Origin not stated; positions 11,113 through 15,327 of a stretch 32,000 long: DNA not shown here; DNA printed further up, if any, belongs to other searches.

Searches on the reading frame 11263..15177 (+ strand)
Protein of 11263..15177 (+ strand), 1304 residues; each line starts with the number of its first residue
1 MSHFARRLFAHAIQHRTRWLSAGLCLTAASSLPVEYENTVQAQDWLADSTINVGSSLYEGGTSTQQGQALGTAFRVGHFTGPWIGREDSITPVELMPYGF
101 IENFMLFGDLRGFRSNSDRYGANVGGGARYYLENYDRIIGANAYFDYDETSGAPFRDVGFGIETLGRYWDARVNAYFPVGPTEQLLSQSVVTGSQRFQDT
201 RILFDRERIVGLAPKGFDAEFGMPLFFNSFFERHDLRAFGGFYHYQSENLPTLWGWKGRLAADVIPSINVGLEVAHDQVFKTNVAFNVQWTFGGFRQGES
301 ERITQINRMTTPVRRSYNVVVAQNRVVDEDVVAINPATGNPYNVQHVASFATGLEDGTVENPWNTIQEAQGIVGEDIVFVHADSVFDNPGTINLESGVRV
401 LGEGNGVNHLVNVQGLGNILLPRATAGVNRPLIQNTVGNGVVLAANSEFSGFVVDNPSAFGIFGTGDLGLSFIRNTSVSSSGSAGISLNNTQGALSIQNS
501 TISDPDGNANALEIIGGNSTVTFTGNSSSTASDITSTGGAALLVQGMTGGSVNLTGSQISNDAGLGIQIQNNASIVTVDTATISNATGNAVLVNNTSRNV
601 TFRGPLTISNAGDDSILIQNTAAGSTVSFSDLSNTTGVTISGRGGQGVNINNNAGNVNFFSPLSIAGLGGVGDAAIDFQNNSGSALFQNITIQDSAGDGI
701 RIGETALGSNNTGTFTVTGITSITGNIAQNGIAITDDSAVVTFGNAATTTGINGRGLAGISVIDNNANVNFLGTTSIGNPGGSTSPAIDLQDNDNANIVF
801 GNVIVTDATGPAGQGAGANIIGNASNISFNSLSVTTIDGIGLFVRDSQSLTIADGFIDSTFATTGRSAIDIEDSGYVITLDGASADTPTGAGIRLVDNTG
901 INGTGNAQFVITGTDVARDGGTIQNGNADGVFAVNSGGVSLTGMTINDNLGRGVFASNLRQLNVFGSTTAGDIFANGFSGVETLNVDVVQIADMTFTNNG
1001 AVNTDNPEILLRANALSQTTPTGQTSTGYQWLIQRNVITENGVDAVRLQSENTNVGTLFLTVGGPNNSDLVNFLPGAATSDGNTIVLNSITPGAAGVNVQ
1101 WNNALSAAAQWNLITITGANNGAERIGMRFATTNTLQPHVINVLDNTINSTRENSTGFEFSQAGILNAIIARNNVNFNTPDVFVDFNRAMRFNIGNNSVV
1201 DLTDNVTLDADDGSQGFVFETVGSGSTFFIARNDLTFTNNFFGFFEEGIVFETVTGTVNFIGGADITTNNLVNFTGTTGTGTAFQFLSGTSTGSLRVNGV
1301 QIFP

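Call 6: search_protein_families(library=pfam, proteins=[window:11263-15177:+], max_evalue=0.01)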
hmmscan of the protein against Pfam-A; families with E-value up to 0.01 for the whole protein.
window:11263-15177:+ (1304 aa): 2 families
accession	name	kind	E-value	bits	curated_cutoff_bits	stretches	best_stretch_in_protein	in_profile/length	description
PF13229.12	Beta_helix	-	8.2e-09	35.7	25.9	3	440-604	2-155/158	Right handed beta helix region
PF11924.14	IAT_beta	-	4.5e-08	33.4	22.3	1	105-183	78-151/279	Inverse autotransporter, beta-domain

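Call 7: search_protein_families(library=padloc, proteins=[window:11263-15177:+], max_evalue=0.01)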
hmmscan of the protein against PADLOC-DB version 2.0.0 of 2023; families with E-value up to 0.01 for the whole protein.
window:11263-15177:+ (1304 aa): 0 families
